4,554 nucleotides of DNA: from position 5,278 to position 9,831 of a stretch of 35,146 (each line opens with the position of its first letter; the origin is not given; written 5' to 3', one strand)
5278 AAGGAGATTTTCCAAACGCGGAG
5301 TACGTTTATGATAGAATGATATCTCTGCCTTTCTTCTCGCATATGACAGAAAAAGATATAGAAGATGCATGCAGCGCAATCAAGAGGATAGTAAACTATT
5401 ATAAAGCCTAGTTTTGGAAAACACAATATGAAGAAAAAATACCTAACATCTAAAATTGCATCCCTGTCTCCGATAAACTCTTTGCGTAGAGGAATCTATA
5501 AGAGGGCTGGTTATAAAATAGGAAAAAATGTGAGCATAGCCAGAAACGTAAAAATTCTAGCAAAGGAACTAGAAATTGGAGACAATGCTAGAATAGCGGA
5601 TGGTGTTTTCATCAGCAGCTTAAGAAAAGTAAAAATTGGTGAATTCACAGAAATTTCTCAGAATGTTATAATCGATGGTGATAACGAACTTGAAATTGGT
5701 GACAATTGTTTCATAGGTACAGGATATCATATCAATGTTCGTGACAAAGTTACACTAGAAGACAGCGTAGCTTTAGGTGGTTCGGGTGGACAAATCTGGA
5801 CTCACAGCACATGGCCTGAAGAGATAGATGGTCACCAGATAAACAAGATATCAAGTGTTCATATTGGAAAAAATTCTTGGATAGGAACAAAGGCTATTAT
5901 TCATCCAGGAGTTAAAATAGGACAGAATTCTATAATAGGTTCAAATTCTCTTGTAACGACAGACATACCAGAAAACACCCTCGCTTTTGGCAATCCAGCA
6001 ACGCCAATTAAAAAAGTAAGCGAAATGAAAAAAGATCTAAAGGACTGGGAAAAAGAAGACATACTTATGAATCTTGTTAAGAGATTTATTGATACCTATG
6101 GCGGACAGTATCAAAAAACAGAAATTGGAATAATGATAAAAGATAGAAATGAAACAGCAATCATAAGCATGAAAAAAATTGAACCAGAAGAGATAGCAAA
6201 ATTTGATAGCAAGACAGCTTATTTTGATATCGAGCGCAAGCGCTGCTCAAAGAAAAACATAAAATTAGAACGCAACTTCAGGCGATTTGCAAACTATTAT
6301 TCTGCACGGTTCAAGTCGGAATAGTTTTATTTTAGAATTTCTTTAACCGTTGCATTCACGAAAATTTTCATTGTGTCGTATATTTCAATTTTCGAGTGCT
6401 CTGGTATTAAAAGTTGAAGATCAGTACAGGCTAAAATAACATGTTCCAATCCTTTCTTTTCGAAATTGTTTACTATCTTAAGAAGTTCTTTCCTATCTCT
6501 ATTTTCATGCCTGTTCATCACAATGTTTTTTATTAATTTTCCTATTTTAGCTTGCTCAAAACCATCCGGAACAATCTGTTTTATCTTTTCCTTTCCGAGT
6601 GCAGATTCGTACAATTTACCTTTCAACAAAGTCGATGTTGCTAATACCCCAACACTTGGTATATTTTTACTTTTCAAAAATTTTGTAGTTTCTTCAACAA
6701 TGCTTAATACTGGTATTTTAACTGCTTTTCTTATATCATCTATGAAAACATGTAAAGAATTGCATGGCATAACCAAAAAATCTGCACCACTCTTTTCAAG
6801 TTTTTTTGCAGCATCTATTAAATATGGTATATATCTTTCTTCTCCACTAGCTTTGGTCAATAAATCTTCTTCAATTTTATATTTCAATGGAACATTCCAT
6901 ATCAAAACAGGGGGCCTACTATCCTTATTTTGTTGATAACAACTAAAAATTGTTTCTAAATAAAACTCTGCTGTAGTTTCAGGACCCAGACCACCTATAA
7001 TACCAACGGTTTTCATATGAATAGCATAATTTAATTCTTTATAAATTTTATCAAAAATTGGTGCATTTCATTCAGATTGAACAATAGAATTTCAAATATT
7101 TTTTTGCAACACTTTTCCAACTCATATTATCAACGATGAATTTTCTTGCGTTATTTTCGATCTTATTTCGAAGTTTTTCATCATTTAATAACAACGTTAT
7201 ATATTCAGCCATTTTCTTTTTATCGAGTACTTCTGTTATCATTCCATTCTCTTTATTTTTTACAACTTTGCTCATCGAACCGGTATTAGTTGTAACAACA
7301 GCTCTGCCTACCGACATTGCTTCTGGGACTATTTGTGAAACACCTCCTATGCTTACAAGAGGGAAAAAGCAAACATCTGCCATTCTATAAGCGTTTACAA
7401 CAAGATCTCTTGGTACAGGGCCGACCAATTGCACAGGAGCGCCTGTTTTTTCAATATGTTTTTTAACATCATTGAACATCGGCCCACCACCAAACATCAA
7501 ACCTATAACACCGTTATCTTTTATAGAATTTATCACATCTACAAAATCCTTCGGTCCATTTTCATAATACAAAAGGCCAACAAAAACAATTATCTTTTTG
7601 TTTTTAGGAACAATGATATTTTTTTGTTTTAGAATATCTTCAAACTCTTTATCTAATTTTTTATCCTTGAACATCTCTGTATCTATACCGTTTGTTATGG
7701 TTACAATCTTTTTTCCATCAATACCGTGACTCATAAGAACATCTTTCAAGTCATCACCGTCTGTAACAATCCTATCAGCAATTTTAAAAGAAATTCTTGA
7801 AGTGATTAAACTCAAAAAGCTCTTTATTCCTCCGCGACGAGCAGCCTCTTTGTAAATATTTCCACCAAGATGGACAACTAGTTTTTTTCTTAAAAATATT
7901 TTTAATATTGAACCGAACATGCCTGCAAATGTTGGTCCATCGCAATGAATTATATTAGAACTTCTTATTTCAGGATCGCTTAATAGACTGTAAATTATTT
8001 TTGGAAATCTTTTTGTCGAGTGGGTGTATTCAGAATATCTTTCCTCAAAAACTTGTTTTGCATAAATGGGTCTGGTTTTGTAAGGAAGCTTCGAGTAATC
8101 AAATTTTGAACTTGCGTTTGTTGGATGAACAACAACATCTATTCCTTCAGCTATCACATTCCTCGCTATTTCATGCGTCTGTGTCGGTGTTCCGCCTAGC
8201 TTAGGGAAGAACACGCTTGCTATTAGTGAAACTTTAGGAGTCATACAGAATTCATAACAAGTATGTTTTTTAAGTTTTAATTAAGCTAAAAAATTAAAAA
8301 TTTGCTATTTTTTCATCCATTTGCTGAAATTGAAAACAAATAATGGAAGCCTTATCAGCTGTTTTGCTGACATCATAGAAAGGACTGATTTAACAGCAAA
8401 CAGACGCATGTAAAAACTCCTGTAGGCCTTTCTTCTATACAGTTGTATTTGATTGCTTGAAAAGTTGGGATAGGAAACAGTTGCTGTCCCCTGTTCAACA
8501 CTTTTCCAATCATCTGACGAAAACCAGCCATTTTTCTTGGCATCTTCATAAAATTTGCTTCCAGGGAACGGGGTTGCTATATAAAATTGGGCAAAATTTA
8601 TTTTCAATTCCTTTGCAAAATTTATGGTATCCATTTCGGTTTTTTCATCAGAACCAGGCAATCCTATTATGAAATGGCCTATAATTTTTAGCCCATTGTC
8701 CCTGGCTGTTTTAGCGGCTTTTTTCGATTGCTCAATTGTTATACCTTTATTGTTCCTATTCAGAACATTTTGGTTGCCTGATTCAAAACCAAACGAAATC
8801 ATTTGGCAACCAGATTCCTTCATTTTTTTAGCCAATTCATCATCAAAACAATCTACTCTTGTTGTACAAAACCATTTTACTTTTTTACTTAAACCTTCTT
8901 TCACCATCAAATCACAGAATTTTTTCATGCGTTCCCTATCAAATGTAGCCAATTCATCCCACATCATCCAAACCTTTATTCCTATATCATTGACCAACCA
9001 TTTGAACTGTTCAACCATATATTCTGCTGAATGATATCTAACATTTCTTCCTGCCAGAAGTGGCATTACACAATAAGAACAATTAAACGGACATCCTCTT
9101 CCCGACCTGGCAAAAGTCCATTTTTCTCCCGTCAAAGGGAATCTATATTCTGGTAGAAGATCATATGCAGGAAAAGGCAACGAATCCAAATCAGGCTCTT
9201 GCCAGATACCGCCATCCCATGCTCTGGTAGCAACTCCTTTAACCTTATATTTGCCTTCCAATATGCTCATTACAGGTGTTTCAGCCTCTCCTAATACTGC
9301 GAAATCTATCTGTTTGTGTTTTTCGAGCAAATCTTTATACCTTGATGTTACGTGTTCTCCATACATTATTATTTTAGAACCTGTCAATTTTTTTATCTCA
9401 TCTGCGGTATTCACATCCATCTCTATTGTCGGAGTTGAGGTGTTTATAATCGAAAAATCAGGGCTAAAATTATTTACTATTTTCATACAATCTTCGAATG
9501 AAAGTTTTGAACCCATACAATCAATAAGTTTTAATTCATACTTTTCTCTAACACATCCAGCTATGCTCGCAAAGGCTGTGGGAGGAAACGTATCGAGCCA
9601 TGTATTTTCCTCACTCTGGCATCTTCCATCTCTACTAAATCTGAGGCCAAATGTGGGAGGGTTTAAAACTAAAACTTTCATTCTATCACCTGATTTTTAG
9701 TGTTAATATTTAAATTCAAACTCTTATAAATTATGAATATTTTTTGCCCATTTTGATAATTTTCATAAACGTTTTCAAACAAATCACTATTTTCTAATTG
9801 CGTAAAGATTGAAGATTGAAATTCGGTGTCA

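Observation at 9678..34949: Threefold iteration of a putative make-flip-transfer triad (3x GT2, 3x UPF0104 flippase-like, 3x GT-C)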

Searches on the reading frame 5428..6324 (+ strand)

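Call 5: search_protein_families(library=pfam, proteins=[window:5428-6324:+], max_evalue=0.01)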
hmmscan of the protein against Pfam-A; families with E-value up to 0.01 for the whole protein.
window:5428-6324:+ (298 aa): 6 families
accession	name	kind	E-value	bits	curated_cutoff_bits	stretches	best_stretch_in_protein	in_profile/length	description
PF00132.30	Hexapep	-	2.7e-16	58.9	27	2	144-177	2-35/36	Bacterial transferase hexapeptide (six repeats)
PF14602.12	Hexapep_2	-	1.1e-10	41.4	27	1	144-177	2-33/34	Hexapeptide repeat of succinyl-transferase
PF25084.1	LbH_EIF2B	-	1e-06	29.1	54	1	20-115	1-92/105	EIF2B subunit epsilon LbH domain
PF25247.1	LbH_GLGC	-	0.0056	17.1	27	0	99-176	35-105/135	GLGC left-handed parallel beta-helix domain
PF24894.1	Hexapep_GlmU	-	0.0059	17.1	23.3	0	43-99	36-86/104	GlmU-like, C-terminal hexapeptide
PF21711.3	DCTN5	-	0.0069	16.5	40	0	138-177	102-141/182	Dynactin subunit 5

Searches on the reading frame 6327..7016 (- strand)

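Call 5: search_protein_families(library=pfam, proteins=[window:6327-7016:-], max_evalue=0.01)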
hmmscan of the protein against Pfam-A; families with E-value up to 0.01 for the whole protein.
window:6327-7016:- (229 aa): 2 families
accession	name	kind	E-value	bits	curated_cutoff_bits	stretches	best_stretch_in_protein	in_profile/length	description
PF01177.27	Asp_Glu_race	-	5e-34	118.4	31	1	7-222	1-210/211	Asp/Glu/Hydantoin racemase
PF07302.16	AroM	-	0.00058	19.9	23.8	0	106-201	14-97/219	AroM protein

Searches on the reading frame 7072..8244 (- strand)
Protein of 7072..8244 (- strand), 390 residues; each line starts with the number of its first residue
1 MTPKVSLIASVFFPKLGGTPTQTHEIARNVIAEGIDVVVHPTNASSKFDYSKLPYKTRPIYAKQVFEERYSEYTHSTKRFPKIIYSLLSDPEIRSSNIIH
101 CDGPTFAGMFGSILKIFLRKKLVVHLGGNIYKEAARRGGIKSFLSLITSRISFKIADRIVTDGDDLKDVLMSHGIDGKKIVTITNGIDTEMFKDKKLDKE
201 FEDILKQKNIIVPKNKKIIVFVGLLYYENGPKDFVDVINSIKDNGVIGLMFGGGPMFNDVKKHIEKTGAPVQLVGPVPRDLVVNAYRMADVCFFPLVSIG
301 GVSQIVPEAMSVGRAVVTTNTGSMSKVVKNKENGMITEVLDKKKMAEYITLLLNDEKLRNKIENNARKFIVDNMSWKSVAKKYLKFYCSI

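Call 5: search_protein_families(library=pfam, proteins=[window:7072-8244:-], max_evalue=0.01)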
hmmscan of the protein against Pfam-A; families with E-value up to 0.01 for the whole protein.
window:7072-8244:- (390 aa): 5 families
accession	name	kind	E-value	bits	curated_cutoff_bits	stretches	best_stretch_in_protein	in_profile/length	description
PF00534.26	Glycos_transf_1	-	3.2e-27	95.6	26.4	1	210-368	9-171/172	Glycosyl transferases group 1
PF13692.12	Glyco_trans_1_4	-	1.1e-19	71.6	27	1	217-355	2-142/142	Glycosyl transferases group 1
PF13439.12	Glyco_transf_4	-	4.2e-12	46.9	28.5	1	17-190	2-169/170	Glycosyltransferase Family 4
PF13524.12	Glyco_trans_1_2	-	4.7e-05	23.8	25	1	270-384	28-143/144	Glycosyl transferase-like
PF13579.12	Glyco_trans_4_4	-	0.0039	18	29.7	0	17-186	1-158/158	Glycosyl transferase 4-like domain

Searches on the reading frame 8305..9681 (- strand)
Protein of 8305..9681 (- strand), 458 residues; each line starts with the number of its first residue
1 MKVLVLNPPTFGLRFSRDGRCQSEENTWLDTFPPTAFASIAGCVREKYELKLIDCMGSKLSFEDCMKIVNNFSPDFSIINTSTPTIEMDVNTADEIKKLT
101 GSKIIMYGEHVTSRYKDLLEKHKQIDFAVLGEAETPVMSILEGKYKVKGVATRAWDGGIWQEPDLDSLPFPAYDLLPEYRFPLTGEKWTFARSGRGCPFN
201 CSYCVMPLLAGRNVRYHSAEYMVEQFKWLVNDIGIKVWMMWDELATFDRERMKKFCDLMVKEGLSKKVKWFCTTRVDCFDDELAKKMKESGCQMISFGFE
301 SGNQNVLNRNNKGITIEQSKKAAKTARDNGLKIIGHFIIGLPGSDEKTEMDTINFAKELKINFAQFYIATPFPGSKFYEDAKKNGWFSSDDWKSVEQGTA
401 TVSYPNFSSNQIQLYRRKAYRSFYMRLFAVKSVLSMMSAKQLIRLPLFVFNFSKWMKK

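Call 5: search_protein_families(library=pfam, proteins=[window:8305-9681:-], max_evalue=0.01)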
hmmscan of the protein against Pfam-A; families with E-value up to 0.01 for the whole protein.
window:8305-9681:- (458 aa): 2 families
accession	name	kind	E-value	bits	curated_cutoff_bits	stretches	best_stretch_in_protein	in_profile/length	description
PF04055.27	Radical_SAM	-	1.1e-23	84.7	29.5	1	194-356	4-166/166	Radical SAM superfamily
PF02310.24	B12-binding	-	8.5e-10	39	32.1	1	32-139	12-119/121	B12 binding domain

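Call 7: search_protein_families(library=ncbifam, proteins=[window:8305-9681:-], max_evalue=0.001)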
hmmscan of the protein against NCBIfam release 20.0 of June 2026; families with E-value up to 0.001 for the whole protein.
window:8305-9681:- (458 aa): 37 families (the best 25 are shown)
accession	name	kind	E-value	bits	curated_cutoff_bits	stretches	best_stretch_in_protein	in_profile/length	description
TIGR03471.1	HpnJ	equivalog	4.2e-68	230.3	577.6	1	1-437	1-446/472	hopanoid biosynthesis associated radical SAM protein HpnJ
TIGR02026.1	BchE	equivalog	1e-43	150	481.35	1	31-426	19-430/497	magnesium-protoporphyrin IX monomethyl ester anaerobic oxidative cyclase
NF033070.1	rSAM_AprD4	equivalog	2.6e-37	128.8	500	1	32-390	40-399/456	AprD4 family radical SAM diol-dehydratase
NF050148.1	rSAM_ApyD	equivalog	5.6e-34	117.5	750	1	89-382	90-394/645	RiPP biosynthesis radical SAM protein ApyD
TIGR04479.1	bcpD_PhpK_rSAM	subfamily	2.1e-30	105.6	600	1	191-363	244-413/504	PhpK family radical SAM P-methyltransferase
TIGR04014.1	B12_SAM_MJ_0865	equivalog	1.2e-28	100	360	1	88-379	53-356/434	methyl-coenzyme M reductase glutamine C-methyltransferase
TIGR04013.1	B12_SAM_MJ_1487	hypoth_equivalog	1.3e-25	90.1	251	2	61-230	30-193/382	TIGR04013 family B12-binding domain/radical SAM domain-containing protein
TIGR04385.1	B12_rSAM_cofa1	equivalog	3.8e-24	85.7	450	1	116-358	114-363/438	B12 lower ligand biosynthesis radical SAM protein BzaD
TIGR04072.2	rSAM_ladder_B12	equivalog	9e-24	83.9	360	1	85-432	82-420/443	lipid biosynthesis B12-binding/radical SAM protein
NF038361.1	rSAM_Sden_1168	equivalog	5e-22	78.2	575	1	122-409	196-501/560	Sden_1168 family B12-binding radical SAM P-methyltransferase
TIGR04367.1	HpnR_B12_rSAM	equivalog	2e-19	69.5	650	1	36-381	24-373/490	hopanoid C-3 methylase HpnR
TIGR00089.1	TIGR00089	subfamily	1.6e-18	66.8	251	1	42-368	8-327/429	MiaB/RimO family radical SAM methylthiotransferase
NF045585.1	rSAM_slr0320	equivalog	4.5e-15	55.1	775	1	178-361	224-411/511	photosystem II high light acclimation radical SAM protein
TIGR01579.1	MiaB-like-C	equivalog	4.5e-14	52.5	357.05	1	42-362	5-321/416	tRNA (N(6)-L-threonylcarbamoyladenosine(37)-C(2))-methylthiotransferase MtaB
TIGR03960.1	rSAM_fuse_unch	hypoth_equivalog_domain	8.5e-14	51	462.3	1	195-359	260-424/605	TIGR03960 family B12-binding radical SAM protein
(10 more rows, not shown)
